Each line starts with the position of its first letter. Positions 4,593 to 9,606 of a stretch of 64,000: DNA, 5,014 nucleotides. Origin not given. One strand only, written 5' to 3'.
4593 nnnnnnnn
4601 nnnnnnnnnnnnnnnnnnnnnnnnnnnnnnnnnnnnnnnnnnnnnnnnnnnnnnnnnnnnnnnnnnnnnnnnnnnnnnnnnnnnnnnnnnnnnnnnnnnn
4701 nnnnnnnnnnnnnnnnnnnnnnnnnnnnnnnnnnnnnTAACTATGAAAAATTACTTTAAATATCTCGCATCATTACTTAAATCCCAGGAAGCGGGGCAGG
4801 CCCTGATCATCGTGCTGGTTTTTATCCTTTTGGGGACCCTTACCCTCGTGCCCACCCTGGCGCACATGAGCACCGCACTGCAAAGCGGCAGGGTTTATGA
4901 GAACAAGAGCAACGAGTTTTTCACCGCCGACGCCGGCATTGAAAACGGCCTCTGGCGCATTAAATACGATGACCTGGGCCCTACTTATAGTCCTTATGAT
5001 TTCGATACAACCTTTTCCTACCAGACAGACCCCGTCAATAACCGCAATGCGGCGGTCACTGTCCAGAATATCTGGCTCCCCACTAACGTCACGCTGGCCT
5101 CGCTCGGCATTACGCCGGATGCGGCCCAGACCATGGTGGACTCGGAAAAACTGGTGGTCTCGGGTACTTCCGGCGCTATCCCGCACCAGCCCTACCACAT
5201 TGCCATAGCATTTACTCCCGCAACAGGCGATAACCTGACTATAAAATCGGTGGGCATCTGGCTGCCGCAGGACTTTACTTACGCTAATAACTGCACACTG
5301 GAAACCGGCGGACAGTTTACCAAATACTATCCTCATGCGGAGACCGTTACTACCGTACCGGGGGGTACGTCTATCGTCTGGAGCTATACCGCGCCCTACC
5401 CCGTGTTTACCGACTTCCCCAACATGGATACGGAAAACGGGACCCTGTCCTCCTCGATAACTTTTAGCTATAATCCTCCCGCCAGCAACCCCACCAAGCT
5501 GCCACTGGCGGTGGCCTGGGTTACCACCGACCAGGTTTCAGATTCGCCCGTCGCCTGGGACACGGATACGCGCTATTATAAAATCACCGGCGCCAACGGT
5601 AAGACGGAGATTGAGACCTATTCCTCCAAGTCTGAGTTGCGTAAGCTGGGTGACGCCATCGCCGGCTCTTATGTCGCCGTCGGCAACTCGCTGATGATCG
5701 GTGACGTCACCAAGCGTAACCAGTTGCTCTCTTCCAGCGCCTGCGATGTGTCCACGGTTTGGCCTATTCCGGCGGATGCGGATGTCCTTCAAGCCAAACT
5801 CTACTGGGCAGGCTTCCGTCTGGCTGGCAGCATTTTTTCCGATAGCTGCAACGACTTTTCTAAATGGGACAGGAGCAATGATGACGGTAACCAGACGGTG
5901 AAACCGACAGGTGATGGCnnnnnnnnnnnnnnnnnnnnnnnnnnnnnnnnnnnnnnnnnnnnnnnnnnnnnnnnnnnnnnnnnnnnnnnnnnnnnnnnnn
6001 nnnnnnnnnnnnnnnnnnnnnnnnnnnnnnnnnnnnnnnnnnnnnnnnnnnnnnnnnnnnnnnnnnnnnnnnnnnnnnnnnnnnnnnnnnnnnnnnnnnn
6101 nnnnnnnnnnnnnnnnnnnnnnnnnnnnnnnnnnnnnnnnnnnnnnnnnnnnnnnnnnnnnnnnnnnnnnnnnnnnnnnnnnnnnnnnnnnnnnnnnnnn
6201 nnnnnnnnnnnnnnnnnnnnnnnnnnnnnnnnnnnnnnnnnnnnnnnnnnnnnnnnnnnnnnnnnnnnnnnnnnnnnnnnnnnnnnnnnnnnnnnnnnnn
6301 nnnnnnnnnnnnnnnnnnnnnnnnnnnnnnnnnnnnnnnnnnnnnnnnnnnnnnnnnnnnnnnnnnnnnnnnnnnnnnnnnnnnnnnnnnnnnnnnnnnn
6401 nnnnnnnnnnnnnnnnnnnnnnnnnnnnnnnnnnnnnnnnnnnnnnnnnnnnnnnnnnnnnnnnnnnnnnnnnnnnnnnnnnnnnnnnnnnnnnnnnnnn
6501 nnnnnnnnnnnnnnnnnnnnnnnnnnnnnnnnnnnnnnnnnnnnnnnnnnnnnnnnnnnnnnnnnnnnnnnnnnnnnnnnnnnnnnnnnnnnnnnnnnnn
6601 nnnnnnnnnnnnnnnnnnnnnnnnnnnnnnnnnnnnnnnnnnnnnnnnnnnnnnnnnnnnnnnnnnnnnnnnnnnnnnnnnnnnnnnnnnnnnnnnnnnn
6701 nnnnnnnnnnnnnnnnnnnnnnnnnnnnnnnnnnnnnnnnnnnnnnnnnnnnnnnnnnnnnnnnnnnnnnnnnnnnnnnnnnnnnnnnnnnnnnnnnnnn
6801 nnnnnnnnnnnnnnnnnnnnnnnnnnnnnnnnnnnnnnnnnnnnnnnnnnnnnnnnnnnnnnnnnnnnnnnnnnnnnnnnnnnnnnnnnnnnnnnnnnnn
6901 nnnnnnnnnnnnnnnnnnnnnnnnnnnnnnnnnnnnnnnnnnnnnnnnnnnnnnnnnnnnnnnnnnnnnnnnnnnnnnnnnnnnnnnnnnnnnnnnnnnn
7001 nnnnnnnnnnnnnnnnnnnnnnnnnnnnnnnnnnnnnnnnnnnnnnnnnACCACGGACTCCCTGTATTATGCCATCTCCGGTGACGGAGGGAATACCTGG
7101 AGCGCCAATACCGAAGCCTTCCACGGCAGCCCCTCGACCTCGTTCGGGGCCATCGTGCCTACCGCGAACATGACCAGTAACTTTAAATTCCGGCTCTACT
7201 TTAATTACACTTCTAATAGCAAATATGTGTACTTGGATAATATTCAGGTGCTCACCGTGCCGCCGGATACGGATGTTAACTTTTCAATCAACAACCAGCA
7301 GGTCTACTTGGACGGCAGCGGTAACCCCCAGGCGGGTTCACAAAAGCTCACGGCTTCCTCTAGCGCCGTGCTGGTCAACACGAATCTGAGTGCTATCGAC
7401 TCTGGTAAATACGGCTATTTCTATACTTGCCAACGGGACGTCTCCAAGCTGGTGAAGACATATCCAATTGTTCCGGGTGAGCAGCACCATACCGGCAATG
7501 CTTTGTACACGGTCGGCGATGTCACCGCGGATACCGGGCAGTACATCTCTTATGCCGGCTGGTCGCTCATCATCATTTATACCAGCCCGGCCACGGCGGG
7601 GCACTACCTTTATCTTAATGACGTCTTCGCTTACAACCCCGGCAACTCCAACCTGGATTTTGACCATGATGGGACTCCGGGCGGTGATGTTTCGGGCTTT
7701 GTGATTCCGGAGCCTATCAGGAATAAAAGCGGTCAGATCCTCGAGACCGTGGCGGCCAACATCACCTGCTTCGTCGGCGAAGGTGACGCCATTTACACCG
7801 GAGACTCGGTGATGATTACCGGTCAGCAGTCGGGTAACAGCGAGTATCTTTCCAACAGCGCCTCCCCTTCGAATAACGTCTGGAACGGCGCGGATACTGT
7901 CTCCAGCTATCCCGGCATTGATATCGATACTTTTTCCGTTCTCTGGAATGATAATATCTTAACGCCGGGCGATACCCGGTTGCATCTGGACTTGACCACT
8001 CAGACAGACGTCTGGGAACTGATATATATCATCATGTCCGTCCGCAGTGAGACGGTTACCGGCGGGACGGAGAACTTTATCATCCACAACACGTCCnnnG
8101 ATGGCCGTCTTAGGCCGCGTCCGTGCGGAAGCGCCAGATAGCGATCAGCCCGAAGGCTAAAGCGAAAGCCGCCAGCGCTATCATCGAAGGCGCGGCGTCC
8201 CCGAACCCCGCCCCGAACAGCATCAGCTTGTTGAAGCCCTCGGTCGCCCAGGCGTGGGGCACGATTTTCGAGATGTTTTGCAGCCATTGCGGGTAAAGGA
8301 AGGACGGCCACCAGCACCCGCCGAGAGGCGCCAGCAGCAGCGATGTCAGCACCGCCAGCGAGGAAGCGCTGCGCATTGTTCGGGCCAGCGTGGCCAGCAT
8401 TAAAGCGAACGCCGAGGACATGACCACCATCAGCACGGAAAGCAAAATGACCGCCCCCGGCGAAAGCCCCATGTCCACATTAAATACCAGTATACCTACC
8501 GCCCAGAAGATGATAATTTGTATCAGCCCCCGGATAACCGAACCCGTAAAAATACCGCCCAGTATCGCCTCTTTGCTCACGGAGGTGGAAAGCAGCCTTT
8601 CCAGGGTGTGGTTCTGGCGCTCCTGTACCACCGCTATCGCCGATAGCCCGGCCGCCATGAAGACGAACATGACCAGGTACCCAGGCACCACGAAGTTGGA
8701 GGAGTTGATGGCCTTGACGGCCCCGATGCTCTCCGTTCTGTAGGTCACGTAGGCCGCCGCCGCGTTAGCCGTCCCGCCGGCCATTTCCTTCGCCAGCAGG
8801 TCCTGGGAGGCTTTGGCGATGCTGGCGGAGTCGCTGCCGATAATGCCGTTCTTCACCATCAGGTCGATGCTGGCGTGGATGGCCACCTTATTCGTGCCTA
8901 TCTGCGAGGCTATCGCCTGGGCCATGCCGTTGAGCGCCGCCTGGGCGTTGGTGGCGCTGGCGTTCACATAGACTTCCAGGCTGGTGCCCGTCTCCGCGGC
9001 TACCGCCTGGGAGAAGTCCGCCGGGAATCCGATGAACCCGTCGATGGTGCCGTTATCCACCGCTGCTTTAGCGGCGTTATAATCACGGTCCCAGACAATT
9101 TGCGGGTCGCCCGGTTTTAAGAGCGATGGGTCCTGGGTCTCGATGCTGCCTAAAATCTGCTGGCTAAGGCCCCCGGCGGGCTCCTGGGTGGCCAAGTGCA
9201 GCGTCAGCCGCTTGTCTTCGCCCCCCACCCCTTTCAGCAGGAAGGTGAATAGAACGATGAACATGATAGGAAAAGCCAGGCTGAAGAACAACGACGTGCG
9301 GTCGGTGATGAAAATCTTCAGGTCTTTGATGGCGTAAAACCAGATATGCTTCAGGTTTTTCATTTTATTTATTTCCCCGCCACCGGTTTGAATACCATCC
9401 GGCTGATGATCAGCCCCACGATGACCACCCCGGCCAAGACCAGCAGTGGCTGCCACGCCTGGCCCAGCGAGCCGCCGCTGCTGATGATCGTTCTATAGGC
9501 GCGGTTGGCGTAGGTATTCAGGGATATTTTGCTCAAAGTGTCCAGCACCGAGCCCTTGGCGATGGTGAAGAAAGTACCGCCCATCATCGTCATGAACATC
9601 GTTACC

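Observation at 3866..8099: Orphan three-gene pseudopilin operon ending in a 1118-aa putative tip adhesin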

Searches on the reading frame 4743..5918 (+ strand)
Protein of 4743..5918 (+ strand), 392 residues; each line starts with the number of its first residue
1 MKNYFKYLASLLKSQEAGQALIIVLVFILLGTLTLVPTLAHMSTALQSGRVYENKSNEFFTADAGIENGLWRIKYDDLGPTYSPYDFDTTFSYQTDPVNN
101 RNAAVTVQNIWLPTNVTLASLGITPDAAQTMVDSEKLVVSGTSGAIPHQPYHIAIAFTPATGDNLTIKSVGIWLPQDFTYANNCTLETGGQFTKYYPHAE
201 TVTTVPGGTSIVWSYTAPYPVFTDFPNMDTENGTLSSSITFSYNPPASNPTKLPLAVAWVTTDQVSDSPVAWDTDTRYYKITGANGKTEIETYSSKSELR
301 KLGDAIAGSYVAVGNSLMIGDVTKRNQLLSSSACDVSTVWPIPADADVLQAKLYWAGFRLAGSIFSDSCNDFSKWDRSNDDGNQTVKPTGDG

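Call 51: predict_structure(alignment_id=A2)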
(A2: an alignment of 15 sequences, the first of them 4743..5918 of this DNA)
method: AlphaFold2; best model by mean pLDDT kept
length: 392 residues; sequences in the alignment: 15
mean_pLDDT: 59.7   pTM: 0.52
mean pLDDT of the five models: 59.7, 57.2, 55.4, 53.5, 52.6
residues with pLDDT >= 90: 32; 70-90: 128; 50-70: 85; < 50: 147
segments of 3 or more residues with pLDDT < 50: 1-3, 35-77, 95-101, 295-321, 328-336, 345-392
pLDDT, mean of each block of 10 residues (from residue 1): 49 53 63 47 31 25 29 41 72 50 62 66 73 78 75 88 86 84 85 89 81 90 91 90 87 81 75 66 56 46 30 31 50 45 45 27 30 34 34 29
secondary structure, 60 per line:
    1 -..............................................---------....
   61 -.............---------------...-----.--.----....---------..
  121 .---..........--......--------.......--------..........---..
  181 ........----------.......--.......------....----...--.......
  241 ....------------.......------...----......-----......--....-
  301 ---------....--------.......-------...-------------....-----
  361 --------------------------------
elements in order: H2-47 H57-60 H62-74 E90-92 E106-109 H125-134 E137-142 E151-157 E166-175 E179-184 H185-188 E199-205 E208-214 E229-231 E234-244 E257-263 E270-272 E277-282 E288-293 H296-299 E310-313 H322-328 E352-355

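Call 54: fold_search(model_id=the predicted structure, library=pdb)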
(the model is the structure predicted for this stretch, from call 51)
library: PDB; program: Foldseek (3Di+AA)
matches with E <= 10: 1529; with E <= 0.001: 5
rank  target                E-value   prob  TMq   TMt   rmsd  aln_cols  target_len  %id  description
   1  7me6_A                1.9e-04  1.00  0.20  0.49   8.4       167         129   14  Structure of the apo form of YcnI (released 2021-08-18)
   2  8um6_B                2.1e-04  1.00  0.19  0.46   8.8       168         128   14  Structure of copper bound to YcnI W137F (released 2024-02-07)
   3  7me6_B                5.5e-04  1.00  0.20  0.48   8.5       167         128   14  Structure of the apo form of YcnI (released 2021-08-18)
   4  8um6_A                6.1e-04  0.99  0.16  0.39  12.1       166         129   12  Structure of copper bound to YcnI W137F (released 2024-02-07)
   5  7mek_B                6.4e-04  1.00  0.19  0.45   7.6       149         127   13  Structure of copper bound to Ycnl (released 2021-08-18)
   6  2vo8                  1.6e-03  0.94  0.17  0.35  11.5       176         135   10  Cohesin module from Clostridium perfringens ATCC13124 family 33 glycoside hydrolase. (released 2008-09-02)
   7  4bhu_I                3.2e-03  0.96  0.17  0.37   6.9       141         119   13  Crystal structure of BslA - A bacterial hydrophobin (released 2013-08-14)
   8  2x9z                  3.2e-03  0.95  0.22  0.30  14.2       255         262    9  STRUCTURE OF THE PILUS BACKBONE (RRGB) FROM STREPTOCOCCUS PNEUMONIAE (released 2010-06-30)
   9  9ifr                  3.2e-03  0.91  0.15  0.34  10.9       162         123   12  CLIPPER domain from the Gram-negative fibrillar adhesin "B9T28_05395 (released 2025-11-26)
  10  7fe0_A                3.4e-03  0.84  0.18  0.30   9.2       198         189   11  AvmM Catalyzes Macrocyclization in Alchivemycin A Biosynthesis (released 2021-09-01)
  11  8ose                  3.5e-03  0.99  0.16  0.12   5.6       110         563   12  C. perfringens chitinase CP4_3455 in complex with inhibitor bisdionin C (released 2023-07-12)
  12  6kgf_C                4.2e-03  0.84  0.16  0.32  12.5       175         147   16  Crystal structure of CaDoc0917(R16D)-CaCohA2 complex at pH 8.2 (released 2020-07-08)
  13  7wwo_A                4.7e-03  0.80  0.16  0.33  12.1       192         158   11  Dimer form of hypothetical protein TTHA1873 from Thermus thermophilus (released 2022-03-09)
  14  2jh2_A                5.2e-03  0.94  0.17  0.38  11.8       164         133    8  X-ray crystal structure of a cohesin-like module from Clostridium perfringens (released 2007-11-06)
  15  7wrk                  5.2e-03  0.77  0.16  0.32  12.1       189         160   10  Structure of hypothetical protein TTHA1873 from Thermus thermophilus (released 2022-03-09)
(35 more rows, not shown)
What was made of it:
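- Tried and rejected: The model was poorer than the full-length one (pLDDT 59.7 against 74.5), and the hits were generic Ig-like folds (calls 51, 54).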

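Call 55: search_protein_families(library=pfam, alignment_id=A2, max_evalue=1)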
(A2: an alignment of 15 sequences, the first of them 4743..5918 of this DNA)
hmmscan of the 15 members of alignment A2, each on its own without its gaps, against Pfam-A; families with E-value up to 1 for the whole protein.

A. member 1, window:4743-5918:+ (392 aa): 1 family
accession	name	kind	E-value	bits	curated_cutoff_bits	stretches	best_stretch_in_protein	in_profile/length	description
PF14341.11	PilX_N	-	0.037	14.4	25.5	1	17-67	1-51/51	PilX N-terminal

B. families by the number of members that match (of 15 scanned): 3 families
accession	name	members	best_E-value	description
PF14341.11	PilX_N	6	0.0013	PilX N-terminal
PF08309.17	LVIVD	1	0.082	LVIVD repeat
PF13400.11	Tad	1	0.45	Putative Flp pilus-assembly TadE/G-like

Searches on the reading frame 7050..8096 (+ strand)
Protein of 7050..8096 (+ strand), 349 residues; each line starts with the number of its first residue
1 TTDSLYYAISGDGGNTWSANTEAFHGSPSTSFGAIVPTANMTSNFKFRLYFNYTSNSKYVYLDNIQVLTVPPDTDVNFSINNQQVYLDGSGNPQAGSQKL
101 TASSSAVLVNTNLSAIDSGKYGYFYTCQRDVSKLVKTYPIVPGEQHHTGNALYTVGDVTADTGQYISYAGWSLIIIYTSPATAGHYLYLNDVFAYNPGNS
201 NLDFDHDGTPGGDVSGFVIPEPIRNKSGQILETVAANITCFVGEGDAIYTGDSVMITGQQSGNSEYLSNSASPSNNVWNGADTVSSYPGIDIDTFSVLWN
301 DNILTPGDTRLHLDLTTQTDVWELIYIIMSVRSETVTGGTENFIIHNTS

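Call 77: search_protein_representatives(protein=window:7050-8096:+)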
Query: 349 residues. Proteins with E-value up to 0.001 (for the whole library): 330; up to 1e-10: 270; up to 1e-30: 138. The best 150 are listed.
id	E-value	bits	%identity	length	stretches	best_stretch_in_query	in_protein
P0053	9.6e-110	383.3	54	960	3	2-281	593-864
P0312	7.1e-104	364.0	43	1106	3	3-346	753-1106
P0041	1.4e-97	343.3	53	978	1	3-346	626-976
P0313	2.7e-94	332.5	50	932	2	2-346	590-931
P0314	2.0e-93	329.7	53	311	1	42-347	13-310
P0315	3.6e-90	318.9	48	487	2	3-345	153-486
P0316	1.1e-89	317.3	63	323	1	97-346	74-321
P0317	6.4e-89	314.8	61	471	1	3-260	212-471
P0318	3.6e-87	309.1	51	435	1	3-346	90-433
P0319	1.5e-86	307.1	51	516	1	3-346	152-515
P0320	5.0e-85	302.0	49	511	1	2-346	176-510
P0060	1.4e-83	297.3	54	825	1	3-345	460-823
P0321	7.7e-83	294.8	50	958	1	3-343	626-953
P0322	2.3e-82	293.3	51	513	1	2-346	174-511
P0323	4.4e-80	285.8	47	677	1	2-345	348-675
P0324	4.1e-77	276.0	42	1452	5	3-340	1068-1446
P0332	2.4e-70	253.7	44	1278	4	2-346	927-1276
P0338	6.1e-68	245.8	45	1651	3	17-289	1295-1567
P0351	5.7e-61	222.9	39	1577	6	3-344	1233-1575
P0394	3.6e-45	171.0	36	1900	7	16-345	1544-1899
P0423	5.3e-35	137.6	42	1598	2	17-233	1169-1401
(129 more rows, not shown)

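Call 78: search_protein_families(library=pfam, proteins=[P0394, P0338, P0351, P0423, P0324, P0332], max_evalue=0.01)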
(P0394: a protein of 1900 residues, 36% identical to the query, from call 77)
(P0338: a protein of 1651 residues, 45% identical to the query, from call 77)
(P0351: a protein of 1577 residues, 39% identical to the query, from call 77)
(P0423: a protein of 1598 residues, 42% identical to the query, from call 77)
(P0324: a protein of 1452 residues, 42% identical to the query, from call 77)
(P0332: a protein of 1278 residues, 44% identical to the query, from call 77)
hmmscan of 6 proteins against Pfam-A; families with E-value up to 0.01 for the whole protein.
P0394 (1900 aa): 2 families
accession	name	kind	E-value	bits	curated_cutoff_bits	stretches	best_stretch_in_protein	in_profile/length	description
PF21471.3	Reelin_subrepeat-B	-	1.1e-06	28.9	27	0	1449-1524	52-126/127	Reelin subrepeat B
PF14341.11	PilX_N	-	0.0027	18.1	25.5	1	17-68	1-51/51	PilX N-terminal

P0338 (1651 aa): 1 family
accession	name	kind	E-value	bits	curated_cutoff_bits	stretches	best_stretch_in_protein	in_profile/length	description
PF24318.1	DUF7490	-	0.003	17.6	27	0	685-735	31-81/106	Domain of unknown function (DUF7490)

P0351 (1577 aa): 1 family
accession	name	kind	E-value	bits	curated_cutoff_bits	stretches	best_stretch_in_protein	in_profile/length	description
PF20009.4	GEVED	-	2.4e-09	38.3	24.4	0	897-935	19-57/78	GEVED domain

P0423 (1598 aa): 1 family
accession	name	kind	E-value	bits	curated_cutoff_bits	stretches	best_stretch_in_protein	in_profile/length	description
PF13364.12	BetaGal_ABD2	-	0.0034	18.5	23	0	734-813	17-88/112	Beta-galactosidase second all-beta domain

P0324 (1452 aa): 2 families
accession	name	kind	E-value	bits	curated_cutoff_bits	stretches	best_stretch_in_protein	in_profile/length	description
PF21471.3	Reelin_subrepeat-B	-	5e-09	36.4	27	0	729-831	22-126/127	Reelin subrepeat B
PF03174.19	CHB_HEX_C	-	0.00017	21.9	23.6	0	840-859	32-51/76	Chitobiase/beta-hexosaminidase C-terminal domain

P0332 (1278 aa): 2 families
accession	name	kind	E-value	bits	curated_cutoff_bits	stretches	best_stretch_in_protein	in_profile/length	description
PF21471.3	Reelin_subrepeat-B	-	2.3e-07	31.1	27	0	921-981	51-110/127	Reelin subrepeat B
PF20009.4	GEVED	-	1.5e-05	26.1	24.4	0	640-696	3-60/78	GEVED domain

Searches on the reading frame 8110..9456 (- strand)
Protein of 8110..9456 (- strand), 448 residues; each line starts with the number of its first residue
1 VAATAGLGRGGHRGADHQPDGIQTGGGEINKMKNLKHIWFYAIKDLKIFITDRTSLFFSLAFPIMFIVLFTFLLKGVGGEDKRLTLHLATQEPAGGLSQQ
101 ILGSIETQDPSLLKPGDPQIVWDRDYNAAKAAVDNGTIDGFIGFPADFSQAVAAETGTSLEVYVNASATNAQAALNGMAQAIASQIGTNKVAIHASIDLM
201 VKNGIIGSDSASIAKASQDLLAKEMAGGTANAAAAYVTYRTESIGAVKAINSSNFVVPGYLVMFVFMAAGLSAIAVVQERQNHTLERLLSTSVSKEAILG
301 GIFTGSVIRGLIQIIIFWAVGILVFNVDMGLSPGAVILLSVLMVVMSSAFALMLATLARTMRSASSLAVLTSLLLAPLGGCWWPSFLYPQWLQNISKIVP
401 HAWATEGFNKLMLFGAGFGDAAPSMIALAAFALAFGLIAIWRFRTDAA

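Call 3: search_protein_families(library=pfam, proteins=[window:8110-9456:-], max_evalue=1)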
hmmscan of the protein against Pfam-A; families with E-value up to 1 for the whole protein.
window:8110-9456:- (448 aa): 5 families
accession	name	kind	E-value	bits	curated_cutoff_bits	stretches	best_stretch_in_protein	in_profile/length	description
PF12698.13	ABC2_membrane_3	-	2.8e-42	145.5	31.6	1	54-441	2-347/347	ABC-2 family transporter protein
PF01061.29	ABC2_membrane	-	1.5e-21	77.4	26.9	1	252-412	51-210/211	ABC-2 type transporter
PF12679.13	ABC2_membrane_2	-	3e-09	37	27.2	1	42-445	4-280/283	ABC-2 family transporter protein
PF12730.13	ABC2_membrane_4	-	0.0096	16.4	27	1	247-367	44-167/179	ABC-2 family transporter protein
PF13418.12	Kelch_4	-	0.13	12.7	21.6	1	26-46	19-39/49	Galactose oxidase, central domain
